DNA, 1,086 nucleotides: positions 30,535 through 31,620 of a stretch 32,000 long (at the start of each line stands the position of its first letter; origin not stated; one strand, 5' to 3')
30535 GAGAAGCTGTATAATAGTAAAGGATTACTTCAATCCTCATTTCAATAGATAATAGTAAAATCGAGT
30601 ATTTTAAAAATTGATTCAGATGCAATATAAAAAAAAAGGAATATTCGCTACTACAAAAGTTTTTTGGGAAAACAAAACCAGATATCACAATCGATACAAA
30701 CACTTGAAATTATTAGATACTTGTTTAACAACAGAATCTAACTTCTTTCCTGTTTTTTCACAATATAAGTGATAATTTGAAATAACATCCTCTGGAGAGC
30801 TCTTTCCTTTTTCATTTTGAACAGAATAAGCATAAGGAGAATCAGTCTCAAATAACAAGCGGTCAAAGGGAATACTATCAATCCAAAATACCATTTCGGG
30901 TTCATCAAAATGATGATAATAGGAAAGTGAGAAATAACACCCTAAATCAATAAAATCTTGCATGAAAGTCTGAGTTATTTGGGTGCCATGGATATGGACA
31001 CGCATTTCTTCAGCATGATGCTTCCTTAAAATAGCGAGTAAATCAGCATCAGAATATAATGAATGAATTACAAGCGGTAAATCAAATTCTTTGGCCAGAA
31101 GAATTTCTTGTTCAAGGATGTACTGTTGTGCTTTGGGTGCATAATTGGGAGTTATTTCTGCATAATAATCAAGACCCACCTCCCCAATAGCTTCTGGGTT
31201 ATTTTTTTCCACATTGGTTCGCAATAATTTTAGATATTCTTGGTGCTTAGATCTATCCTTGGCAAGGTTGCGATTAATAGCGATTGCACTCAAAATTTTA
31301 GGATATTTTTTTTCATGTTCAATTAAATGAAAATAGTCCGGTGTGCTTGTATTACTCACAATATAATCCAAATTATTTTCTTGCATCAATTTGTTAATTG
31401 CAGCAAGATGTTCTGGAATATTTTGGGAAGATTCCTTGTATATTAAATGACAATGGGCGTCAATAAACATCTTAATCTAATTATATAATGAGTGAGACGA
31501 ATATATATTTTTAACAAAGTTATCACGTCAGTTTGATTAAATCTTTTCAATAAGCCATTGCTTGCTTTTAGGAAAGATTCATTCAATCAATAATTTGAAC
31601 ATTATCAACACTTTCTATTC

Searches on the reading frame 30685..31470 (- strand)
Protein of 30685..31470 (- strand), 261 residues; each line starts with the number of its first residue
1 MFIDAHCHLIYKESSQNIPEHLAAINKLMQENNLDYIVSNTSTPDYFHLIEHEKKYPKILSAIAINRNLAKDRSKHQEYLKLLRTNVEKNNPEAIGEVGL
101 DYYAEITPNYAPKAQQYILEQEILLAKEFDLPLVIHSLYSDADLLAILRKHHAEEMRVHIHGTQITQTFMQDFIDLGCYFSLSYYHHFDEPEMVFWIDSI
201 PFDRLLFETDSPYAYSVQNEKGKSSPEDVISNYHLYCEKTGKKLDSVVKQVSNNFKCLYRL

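Call 18: find_encoding_contigs(protein=window:30685-31470:-, flank=10000, max_places=10)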
Protein window:30685-31470:- (261 aa): 3 contigs read that carry it; 2 places shown.
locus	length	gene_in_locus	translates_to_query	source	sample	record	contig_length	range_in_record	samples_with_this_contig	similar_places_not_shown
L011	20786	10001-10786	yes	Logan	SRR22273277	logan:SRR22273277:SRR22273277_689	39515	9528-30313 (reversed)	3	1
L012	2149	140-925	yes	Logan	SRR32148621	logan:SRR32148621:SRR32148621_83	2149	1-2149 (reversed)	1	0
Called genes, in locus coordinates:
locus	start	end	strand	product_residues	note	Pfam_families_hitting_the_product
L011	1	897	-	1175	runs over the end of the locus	PF00801:PKD (weak), PF18911:PKD_4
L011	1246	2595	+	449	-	PF00202:Aminotran_3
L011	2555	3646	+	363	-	PF19709:DUF6206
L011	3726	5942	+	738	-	PF00092:VWA, PF13519:VWA_2 (weak)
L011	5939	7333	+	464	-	PF12802:MarR_2 (faint), PF12840:HTH_20 (faint), PF24266:HTH_HVO_0163_N, PF01047:MarR (faint), PF13412:HTH_24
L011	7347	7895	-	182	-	PF13302:Acetyltransf_3, PF13420:Acetyltransf_4, PF13523:Acetyltransf_8 (faint), PF00583:Acetyltransf_1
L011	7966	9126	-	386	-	-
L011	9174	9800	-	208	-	-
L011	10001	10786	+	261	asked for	PF01026:TatD_DNase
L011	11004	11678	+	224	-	PF00440:TetR_N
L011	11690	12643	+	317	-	PF08240:ADH_N, PF00107:ADH_zinc_N, PF13602:ADH_zinc_N_2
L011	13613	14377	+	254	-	-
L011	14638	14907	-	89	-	PF01929:Ribosomal_L14e (weak)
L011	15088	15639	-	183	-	PF02224:Cytidylate_kin (faint), PF13189:Cytidylate_kin2, PF13207:AAA_17, PF13238:AAA_18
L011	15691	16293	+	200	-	PF00702:Hydrolase, PF13419:HAD_2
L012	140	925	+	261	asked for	PF01026:TatD_DNase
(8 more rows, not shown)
